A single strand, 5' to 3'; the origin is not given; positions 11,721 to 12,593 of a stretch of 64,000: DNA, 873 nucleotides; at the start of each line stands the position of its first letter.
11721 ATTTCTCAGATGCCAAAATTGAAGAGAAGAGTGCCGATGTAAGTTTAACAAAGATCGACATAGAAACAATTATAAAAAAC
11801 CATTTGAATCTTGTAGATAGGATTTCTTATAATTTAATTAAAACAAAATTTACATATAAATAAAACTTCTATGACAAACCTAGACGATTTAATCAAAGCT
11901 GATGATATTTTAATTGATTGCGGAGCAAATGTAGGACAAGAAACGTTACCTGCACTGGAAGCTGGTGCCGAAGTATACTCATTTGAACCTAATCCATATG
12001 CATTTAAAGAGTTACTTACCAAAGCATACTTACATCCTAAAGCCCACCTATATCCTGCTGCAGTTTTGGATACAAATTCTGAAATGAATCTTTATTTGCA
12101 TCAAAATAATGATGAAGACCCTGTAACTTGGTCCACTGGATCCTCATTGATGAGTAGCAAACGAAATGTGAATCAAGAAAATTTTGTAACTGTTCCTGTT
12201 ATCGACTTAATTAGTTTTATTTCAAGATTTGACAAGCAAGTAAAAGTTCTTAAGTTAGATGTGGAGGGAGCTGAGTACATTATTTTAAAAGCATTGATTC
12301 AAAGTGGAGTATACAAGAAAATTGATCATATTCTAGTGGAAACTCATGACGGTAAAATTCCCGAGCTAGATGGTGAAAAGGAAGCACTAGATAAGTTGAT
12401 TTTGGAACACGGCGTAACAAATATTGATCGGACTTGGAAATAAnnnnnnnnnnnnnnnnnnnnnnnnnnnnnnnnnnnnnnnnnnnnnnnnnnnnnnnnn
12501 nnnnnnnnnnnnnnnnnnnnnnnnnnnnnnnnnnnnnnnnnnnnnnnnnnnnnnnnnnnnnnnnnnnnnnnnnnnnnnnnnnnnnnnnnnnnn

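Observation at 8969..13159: ABC-transporter-dependent glycan export module with chain-terminating methyltransferase logic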

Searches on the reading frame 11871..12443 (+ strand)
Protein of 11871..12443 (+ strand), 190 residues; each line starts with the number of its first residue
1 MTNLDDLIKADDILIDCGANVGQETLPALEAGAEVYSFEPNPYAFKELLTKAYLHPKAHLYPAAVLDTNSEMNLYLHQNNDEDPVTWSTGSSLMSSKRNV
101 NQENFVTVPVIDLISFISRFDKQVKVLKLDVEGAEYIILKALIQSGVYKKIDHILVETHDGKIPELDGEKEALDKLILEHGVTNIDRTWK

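Call 4: search_protein_families(library=pfam, proteins=[window:11871-12443:+], max_evalue=0.01)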
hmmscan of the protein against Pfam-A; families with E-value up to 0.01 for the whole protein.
window:11871-12443:+ (190 aa): 1 family
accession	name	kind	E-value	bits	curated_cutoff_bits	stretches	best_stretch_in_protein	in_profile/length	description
PF05050.19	Methyltransf_21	-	2.4e-15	57.5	22.7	1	16-181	1-170/173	Methyltransferase FkbM domain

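Call 5: search_protein_families(library=ncbifam, proteins=[window:11871-12443:+], max_evalue=0.01)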
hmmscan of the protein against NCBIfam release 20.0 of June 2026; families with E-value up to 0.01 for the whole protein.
window:11871-12443:+ (190 aa): 1 family
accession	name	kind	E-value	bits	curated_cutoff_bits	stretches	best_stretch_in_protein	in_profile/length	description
TIGR01444.1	fkbM_fam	subfamily_domain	1.3e-25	90.5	37.7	1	14-159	2-143/143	FkbM family methyltransferase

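Call 20: search_solved_structures(query=window:11871-12440:+, max_evalue=1)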
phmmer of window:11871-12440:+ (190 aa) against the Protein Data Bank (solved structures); distinct sequences matched with E-value up to 1: 3.
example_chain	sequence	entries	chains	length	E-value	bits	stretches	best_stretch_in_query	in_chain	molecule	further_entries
3k6r_A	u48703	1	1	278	0.025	17.4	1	7-56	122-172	putative transferase PH0793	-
3a25_A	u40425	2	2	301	0.029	17.2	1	7-56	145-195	Uncharacterized protein PH0793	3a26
8whn_A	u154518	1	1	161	0.071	15.9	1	102-181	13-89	Ribophorin 1 superfamily protein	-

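Call 49: find_homologous_proteins(query=window:11871-12440:+, max_evalue=0.00001)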
Query window:11871-12440:+ (190 aa): 334 proteins with E <= 0.00001 among 607 candidates; the best 120 are listed.
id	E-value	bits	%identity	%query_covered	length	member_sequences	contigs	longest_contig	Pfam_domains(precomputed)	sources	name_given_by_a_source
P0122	4.5e-121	419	100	100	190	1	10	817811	PF05050.20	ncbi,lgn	-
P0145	2.0e-56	208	53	99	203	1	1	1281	PF05050.20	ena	-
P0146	6.4e-56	207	53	96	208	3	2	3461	PF05050.20,PF02475.24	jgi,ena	-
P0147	6.4e-53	197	54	94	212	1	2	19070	PF05050.20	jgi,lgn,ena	-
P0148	6.0e-52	194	54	96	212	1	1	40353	PF05050.20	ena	-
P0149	4.3e-51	191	53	94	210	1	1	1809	PF05050.20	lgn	-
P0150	1.0e-50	190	52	96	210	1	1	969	PF05050.20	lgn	-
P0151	3.5e-50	188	52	95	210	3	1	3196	PF05050.20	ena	-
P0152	1.2e-49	186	51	94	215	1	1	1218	PF05050.20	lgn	-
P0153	1.6e-49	186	48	96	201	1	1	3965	PF05050.20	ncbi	-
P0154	1.4e-48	183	48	96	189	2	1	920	PF05050.20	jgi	-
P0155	1.6e-48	183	51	96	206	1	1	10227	PF05050.20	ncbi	-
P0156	4.7e-48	181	49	94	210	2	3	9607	PF05050.20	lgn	-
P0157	7.5e-48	181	49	96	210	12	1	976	PF05050.20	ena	-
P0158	8.0e-48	180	50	96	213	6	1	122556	PF05050.20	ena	-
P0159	9.7e-48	180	51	94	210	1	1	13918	PF05050.20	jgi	-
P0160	1.6e-47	179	49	94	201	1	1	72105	PF05050.20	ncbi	ncbi:MAG: FkbM family methyltransferase [Spirochaetota bacterium]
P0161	2.7e-47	179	49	95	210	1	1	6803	PF05050.20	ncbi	ncbi:MAG: FkbM family methyltransferase [Gammaproteobacteria bacterium]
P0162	3.2e-47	178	50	96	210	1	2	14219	PF05050.20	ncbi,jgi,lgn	ncbi:MAG: FkbM family methyltransferase [Chitinispirillia bacterium]|jgi:FkbM family methyltransfera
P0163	3.8e-47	178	48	96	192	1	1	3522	PF05050.20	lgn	-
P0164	4.3e-47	178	51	94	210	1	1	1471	PF05050.20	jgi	jgi:FkbM family methyltransferase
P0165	7.6e-47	177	48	96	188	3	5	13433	PF05050.20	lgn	-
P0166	1.2e-46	177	48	94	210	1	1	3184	PF05050.20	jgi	-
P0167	1.4e-46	176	51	94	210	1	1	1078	PF05050.20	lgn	-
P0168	1.5e-46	176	49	96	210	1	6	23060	PF05050.20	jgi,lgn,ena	jgi:FkbM family methyltransferase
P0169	1.6e-46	176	49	96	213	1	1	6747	PF05050.20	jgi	jgi:FkbM family methyltransferase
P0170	3.0e-46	175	47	96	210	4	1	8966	PF05050.20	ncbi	-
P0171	4.5e-46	175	48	95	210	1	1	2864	PF05050.20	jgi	-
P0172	5.7e-46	174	47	96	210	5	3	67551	PF05050.20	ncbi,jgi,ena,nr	ncbi:MAG TPA: FkbM family methyltransferase [Candidatus Omnitrophota bacterium]|nr:FkbM family methy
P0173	6.2e-46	174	50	94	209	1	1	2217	PF05050.20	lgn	-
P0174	6.5e-46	174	49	96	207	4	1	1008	PF05050.20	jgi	jgi:FkbM family methyltransferase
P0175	6.6e-46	174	49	94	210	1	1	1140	PF05050.20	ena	-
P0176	7.7e-46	174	49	96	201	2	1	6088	PF05050.20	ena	-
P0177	8.0e-46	174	52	95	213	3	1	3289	PF05050.20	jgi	jgi:FkbM family methyltransferase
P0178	1.2e-45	173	47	96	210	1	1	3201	PF05050.20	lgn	-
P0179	1.2e-45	173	46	95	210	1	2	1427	PF05050.20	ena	-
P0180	1.5e-45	173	49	100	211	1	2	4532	PF05050.20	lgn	-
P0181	1.6e-45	173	48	94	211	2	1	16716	PF05050.20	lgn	-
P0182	1.8e-45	173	51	94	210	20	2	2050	PF05050.20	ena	-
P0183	2.5e-45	172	51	94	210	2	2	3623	PF05050.20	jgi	-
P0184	2.7e-45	172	50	94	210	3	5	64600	PF05050.20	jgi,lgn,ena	-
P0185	2.9e-45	172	48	96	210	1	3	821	PF05050.20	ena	-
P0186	3.0e-45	172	48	96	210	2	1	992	PF05050.20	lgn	-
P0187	3.4e-45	172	46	96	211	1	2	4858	PF05050.20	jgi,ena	-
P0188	3.6e-45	172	46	96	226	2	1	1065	PF05050.20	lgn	-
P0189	3.9e-45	172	51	96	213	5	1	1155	PF05050.20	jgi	jgi:FkbM family methyltransferase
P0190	3.9e-45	172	55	85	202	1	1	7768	PF05050.20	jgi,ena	-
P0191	4.7e-45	171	48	96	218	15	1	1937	PF05050.20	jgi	jgi:FkbM family methyltransferase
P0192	5.7e-45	171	48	96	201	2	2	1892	PF05050.20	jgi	jgi:FkbM family methyltransferase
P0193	5.7e-45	171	46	96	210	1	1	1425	PF05050.20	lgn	-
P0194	6.0e-45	171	49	96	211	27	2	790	PF05050.20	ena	-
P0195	6.2e-45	171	48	96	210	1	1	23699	PF05050.20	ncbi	-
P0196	6.6e-45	171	48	94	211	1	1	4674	PF05050.20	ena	-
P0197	6.6e-45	171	46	96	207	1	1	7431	PF05050.20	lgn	-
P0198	9.1e-45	170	45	96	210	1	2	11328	PF05050.20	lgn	-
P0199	1.0e-44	170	46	96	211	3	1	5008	PF05050.20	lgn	-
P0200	1.1e-44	170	48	96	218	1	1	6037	PF05050.20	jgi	jgi:FkbM family methyltransferase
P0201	1.3e-44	170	49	94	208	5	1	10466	PF05050.20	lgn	-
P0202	1.6e-44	170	50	94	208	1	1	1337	PF05050.20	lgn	-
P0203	1.6e-44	170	47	94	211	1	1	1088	PF05050.20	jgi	jgi:FkbM family methyltransferase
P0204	1.8e-44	170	48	96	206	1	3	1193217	PF05050.20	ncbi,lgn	-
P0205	1.9e-44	169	47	94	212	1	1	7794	PF05050.20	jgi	jgi:FkbM family methyltransferase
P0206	2.1e-44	169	47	96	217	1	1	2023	PF05050.20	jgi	jgi:FkbM family methyltransferase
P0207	2.2e-44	169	48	96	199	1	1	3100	PF05050.20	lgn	-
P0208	2.4e-44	169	49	94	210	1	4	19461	PF05050.20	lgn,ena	-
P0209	2.9e-44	169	46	96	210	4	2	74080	PF05050.20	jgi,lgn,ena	-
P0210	3.0e-44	169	46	96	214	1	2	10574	PF05050.20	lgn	-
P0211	3.1e-44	169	48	96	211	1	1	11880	PF05050.20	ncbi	ncbi:FkbM family methyltransferase [Candidatus Hydrogenedentota bacterium]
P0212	3.5e-44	169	47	96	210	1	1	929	PF05050.20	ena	-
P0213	3.5e-44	169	45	94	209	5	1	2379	PF05050.20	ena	-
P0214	4.6e-44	168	47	93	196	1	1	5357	PF05050.20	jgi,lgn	jgi:FkbM family methyltransferase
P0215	5.2e-44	168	45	96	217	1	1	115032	PF05050.20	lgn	-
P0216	5.3e-44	168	46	96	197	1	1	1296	PF05050.20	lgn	-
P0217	5.4e-44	168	47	96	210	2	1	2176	PF05050.20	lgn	-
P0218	7.1e-44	168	48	96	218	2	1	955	PF05050.20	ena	-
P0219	9.0e-44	167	45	96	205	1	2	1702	PF05050.20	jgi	jgi:FkbM family methyltransferase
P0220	9.8e-44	167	47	96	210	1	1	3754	PF05050.20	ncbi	-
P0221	1.0e-43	167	45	94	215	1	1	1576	PF05050.20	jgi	jgi:FkbM family methyltransferase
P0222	1.0e-43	167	47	96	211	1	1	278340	PF05050.20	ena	-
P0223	1.1e-43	167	49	87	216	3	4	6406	PF05050.20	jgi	jgi:FkbM family methyltransferase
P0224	1.2e-43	167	49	94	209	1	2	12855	PF05050.20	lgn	-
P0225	1.3e-43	167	46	94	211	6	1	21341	PF05050.20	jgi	jgi:FkbM family methyltransferase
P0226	1.5e-43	167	47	94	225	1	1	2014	PF05050.20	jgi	-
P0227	1.7e-43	166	48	96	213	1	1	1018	PF05050.20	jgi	-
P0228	1.8e-43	166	46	96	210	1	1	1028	PF05050.20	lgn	-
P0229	2.2e-43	166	49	96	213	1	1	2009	PF05050.20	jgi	jgi:FkbM family methyltransferase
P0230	2.6e-43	166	49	93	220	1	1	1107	PF05050.20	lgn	-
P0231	3.2e-43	165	51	94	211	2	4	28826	PF05050.20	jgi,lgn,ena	jgi:FkbM family methyltransferase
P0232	3.9e-43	165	47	96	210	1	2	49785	PF05050.20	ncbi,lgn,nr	ncbi:MAG: FkbM family methyltransferase [Deltaproteobacteria bacterium]|nr:FkbM family methyltransfe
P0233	4.7e-43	165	48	93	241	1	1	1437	PF05050.20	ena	-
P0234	9.9e-43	164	45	96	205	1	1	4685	PF05050.20,PF01728.26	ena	-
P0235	1.4e-42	163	45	96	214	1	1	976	PF05050.20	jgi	jgi:FkbM family methyltransferase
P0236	1.4e-42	163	47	94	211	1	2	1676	PF05050.20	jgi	jgi:FkbM family methyltransferase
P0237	1.5e-42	163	49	94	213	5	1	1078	PF05050.20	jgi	jgi:FkbM family methyltransferase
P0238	2.2e-42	163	46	96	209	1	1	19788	PF05050.20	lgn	-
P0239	2.4e-42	163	47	96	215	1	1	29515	PF05050.20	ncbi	-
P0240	3.2e-42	162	47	96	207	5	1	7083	PF05050.20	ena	-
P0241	4.7e-42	162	47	94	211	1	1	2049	PF05050.20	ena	-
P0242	4.8e-42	162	46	96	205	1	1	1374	PF05050.20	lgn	-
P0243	5.0e-42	162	48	96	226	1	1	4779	PF05050.20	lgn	-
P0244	5.7e-42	161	47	96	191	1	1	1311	PF05050.20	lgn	-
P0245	5.9e-42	161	46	94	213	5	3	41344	PF05050.20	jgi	-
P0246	6.3e-42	161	45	96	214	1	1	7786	PF05050.20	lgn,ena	-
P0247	9.2e-42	161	46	96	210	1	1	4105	PF05050.20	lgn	-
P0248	9.8e-42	161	45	94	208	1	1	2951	PF05050.20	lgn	-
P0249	1.2e-41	160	43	96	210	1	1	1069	PF05050.20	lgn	-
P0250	1.3e-41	160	44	89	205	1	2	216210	PF00398.27,PF05050.20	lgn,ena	-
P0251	1.4e-41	160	46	96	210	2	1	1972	PF05050.20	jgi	jgi:FkbM family methyltransferase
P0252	1.5e-41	160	43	99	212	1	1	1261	PF05050.20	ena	-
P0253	1.6e-41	160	44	97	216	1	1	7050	PF05050.20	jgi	jgi:FkbM family methyltransferase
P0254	1.6e-41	160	47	94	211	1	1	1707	PF05050.20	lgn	-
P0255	1.9e-41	160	47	96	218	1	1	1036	PF05050.20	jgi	-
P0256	2.5e-41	159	43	94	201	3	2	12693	PF00398.27,PF05050.20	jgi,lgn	-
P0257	3.0e-41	159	44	94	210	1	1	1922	PF05050.20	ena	-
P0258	4.6e-41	158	43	96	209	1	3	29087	PF05050.20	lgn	-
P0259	7.1e-41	158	43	96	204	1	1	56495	PF05050.20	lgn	-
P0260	9.8e-41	157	45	94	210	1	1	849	PF05050.20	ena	-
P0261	1.1e-40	157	48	92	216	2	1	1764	PF05050.20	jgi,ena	-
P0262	1.3e-40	157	43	97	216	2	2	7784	PF05050.20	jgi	jgi:FkbM family methyltransferase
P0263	1.4e-40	157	45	96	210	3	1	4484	PF05050.20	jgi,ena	jgi:FkbM family methyltransferase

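Call 52: find_related_loci(query=A4, collection=genome_contigs, flank=10000)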
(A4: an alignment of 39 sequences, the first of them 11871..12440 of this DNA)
Query A4 (190 aa) in genome_contigs; peptide patterns used: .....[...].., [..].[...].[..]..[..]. (x = any residue, [..] = any of these).
600 stretches matched a pattern (row limit reached: there are more); 215 encode a relative of the query (tblastn E <= 1e-3); the best 80 are kept; 80 distinct loci.
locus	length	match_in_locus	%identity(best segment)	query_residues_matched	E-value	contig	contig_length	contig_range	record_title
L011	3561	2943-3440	49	12-177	1e-44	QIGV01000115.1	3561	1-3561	MAG: Gammaproteobacteria bacterium isolate SZUA-140 Ga0063293_10047233, whole genome shotgun sequence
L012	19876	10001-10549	42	8-189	2e-43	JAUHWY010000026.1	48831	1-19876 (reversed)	MAG: Bacteroidia bacterium isolate 2_bin.4 NODE_606_length_48831_cov_2.257453, whole genome shotgun sequence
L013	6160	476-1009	44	12-189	4e-43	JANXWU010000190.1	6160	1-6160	MAG: Spartobacteria bacterium isolate GL140_2_metabat_269_sub GL140_2_k141_3001214, whole genome shotgun sequence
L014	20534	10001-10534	41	13-189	3e-36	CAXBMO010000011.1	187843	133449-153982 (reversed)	MAG TPA_asm: uncultured bacterium isolate ERR2762122_binner12_Refined_132 genome assembly, contig: ERZ3421826.153, whole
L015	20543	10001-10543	36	10-190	7e-34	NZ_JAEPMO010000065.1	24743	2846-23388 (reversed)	MAG: Marivita sp. isolate HCUG1433-5 k141_4724_length_24743_cov_9.4190, whole genome shotgun sequence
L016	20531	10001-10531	36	13-190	6e-29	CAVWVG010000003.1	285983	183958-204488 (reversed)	MAG: uncultured Alphaproteobacteria bacterium isolate MFD04944.bin.2.136 genome assembly, contig: contig_27521, whole ge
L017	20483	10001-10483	34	13-173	7e-27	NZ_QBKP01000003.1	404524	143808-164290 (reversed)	Gemmobacter caeni strain DSM 21823 Ga0196851_103, whole genome shotgun sequence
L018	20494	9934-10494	32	7-189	3e-26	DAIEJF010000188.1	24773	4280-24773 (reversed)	MAG TPA_asm: Rhodobacteraceae bacterium isolate clean1042 k141_2606759, whole genome shotgun sequence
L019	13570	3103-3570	37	10-164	6e-26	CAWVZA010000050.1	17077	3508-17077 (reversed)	MAG TPA_asm: uncultured Sulfitobacter sp. isolate ERR3589572_binner12_92 genome assembly, contig: ERZ7462236.2840, whole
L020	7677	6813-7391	31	1-189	7e-26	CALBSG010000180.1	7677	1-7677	MAG TPA_asm: uncultured Rhodobacteraceae bacterium isolate SRR6231161_bin.63_CONCOCT_v1.1_MAG genome assembly, contig: E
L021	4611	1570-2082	33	15-189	1e-22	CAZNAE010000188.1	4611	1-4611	MAG TPA_asm: uncultured Devosia sp. isolate binchicken_co54_470 genome assembly, contig: NODE_36268_length_4611_cov_10.7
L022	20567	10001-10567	29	7-189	7e-21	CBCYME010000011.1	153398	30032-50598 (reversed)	MAG: Paracoccaceae bacterium isolate 5d379400-49c9-4577-ae81-f574560cfe0f genome assembly, contig: contig_11, whole geno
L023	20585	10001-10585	31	1-189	3e-20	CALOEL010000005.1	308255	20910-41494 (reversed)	MAG: uncultured Alphaproteobacteria bacterium isolate LOGT_bin.0110 genome assembly, contig: contig_80494, whole genome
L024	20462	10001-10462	32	1-149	2e-20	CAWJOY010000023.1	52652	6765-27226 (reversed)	MAG: uncultured Alphaproteobacteria bacterium isolate MFD02832.bin.2.126 genome assembly, contig: contig_32380, whole ge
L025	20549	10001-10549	28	1-180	5e-20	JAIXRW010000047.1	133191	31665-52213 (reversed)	MAG: Rhodobacter sp. isolate C4_MAG_00077 pond_C4_MAG_00077_000000000025, whole genome shotgun sequence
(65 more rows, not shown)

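Call 54: find_encoding_contigs(protein=P0148, flank=9000, max_places=1)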
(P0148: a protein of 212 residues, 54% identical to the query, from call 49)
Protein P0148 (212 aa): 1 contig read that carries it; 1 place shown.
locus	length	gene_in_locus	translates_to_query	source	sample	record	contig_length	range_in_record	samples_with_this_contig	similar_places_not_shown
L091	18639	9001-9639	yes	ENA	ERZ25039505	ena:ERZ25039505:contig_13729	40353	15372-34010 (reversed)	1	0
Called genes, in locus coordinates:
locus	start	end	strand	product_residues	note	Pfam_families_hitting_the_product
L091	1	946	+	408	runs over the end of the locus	PF00005:ABC_tran, PF14524:Wzt_C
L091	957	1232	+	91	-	-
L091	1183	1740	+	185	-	PF05050:Methyltransf_21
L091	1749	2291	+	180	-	PF05050:Methyltransf_21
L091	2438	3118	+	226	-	-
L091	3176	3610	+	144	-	PF00534:Glycos_transf_1, PF13692:Glyco_trans_1_4, PF13524:Glyco_trans_1_2 (weak)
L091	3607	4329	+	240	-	PF13578:Methyltransf_24 (weak)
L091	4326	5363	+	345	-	PF13439:Glyco_transf_4 (faint), PF00534:Glycos_transf_1 (weak)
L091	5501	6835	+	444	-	PF05598:DUF772, PF01609:DDE_Tnp_1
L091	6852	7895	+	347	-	PF00534:Glycos_transf_1, PF13692:Glyco_trans_1_4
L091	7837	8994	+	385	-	-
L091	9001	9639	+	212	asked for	PF05050:Methyltransf_21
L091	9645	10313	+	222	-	PF13578:Methyltransf_24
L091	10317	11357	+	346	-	PF00534:Glycos_transf_1 (faint), PF13692:Glyco_trans_1_4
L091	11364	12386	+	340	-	PF00535:Glycos_transf_2, PF10111:Glyco_tranf_2_2, PF13641:Glyco_tranf_2_3 (weak)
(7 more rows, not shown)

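Call 55: find_encoding_contigs(protein=P0158, flank=9000, max_places=1)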
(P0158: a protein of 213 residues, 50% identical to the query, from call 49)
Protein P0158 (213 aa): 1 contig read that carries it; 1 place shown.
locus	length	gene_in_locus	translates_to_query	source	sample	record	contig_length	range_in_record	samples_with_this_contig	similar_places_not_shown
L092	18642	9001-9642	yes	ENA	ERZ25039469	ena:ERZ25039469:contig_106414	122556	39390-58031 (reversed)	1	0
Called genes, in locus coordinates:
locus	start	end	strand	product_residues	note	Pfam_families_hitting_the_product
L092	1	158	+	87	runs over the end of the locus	-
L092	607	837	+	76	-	-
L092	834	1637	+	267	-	PF01075:Glyco_transf_9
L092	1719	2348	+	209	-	PF13439:Glyco_transf_4, PF13477:Glyco_trans_4_2 (weak), PF13579:Glyco_trans_4_4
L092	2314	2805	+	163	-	PF00534:Glycos_transf_1, PF13692:Glyco_trans_1_4, PF13524:Glyco_trans_1_2 (weak)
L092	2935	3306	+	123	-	-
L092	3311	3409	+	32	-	-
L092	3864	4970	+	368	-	PF04464:Glyphos_transf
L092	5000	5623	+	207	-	PF13580:SIS_2, PF01380:SIS (weak)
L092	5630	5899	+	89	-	-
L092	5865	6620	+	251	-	PF00294:PfkB, PF08543:Phos_pyr_kin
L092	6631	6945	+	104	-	PF01467:CTP_transf_like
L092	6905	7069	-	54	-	-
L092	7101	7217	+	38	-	-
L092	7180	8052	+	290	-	-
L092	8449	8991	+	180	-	PF06293:Kdo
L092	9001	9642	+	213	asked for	PF05050:Methyltransf_21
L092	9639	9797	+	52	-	-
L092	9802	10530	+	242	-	PF00535:Glycos_transf_2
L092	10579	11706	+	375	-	PF13524:Glyco_trans_1_2 (weak)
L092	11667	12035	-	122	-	PF00534:Glycos_transf_1, PF13524:Glyco_trans_1_2 (weak), PF13692:Glyco_trans_1_4, PF20706:GT4-conflict (weak)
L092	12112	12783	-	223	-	PF13439:Glyco_transf_4, PF13579:Glyco_trans_4_4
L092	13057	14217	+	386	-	PF00664:ABC_membrane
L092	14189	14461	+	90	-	PF00005:ABC_tran (weak)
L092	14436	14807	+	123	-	PF00005:ABC_tran, PF02463:SMC_N (weak)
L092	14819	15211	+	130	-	PF03739:LptF_LptG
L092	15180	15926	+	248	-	PF03739:LptF_LptG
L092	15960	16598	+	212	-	PF02348:CTP_transf_3, PF12804:NTP_transf_3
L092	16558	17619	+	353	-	PF00793:DAHP_synth_1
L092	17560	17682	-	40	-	-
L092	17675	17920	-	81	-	-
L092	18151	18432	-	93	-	PF01145:Band_7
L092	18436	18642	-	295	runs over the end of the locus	PF24961:NfeD_membrane, PF01957:NfeD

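Call 56: find_encoding_contigs(protein=P0160, flank=9000, max_places=1)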
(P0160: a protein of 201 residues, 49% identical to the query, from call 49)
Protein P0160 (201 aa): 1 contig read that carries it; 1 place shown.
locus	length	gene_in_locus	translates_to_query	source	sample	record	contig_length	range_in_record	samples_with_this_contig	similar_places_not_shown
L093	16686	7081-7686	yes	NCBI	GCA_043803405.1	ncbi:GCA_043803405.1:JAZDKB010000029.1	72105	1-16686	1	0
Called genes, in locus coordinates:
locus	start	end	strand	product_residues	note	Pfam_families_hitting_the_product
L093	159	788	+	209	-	-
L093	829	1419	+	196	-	PF13489:Methyltransf_23 (weak), PF08241:Methyltransf_11 (weak)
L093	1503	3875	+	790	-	PF02310:B12-binding, PF04055:Radical_SAM (weak)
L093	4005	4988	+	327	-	-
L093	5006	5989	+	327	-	PF00534:Glycos_transf_1, PF13692:Glyco_trans_1_4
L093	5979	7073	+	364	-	-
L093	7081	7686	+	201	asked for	PF05050:Methyltransf_21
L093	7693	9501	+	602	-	PF13692:Glyco_trans_1_4, PF01209:Ubie_methyltran, PF05175:MTS, PF07021:MetW, PF13489:Methyltransf_23, PF08241:Methyltransf_11, PF08242:Methyltransf_12, PF13649:Methyltransf_25, +5 more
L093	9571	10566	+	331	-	PF00535:Glycos_transf_2, PF10111:Glyco_tranf_2_2, PF13641:Glyco_tranf_2_3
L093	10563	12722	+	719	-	PF13439:Glyco_transf_4, PF13579:Glyco_trans_4_4 (faint), PF00534:Glycos_transf_1, PF13692:Glyco_trans_1_4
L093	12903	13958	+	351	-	PF00535:Glycos_transf_2, PF10111:Glyco_tranf_2_2, PF13641:Glyco_tranf_2_3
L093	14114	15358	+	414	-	PF00534:Glycos_transf_1, PF13692:Glyco_trans_1_4, PF20706:GT4-conflict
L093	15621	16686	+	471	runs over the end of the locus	PF00535:Glycos_transf_2, PF10111:Glyco_tranf_2_2, PF13641:Glyco_tranf_2_3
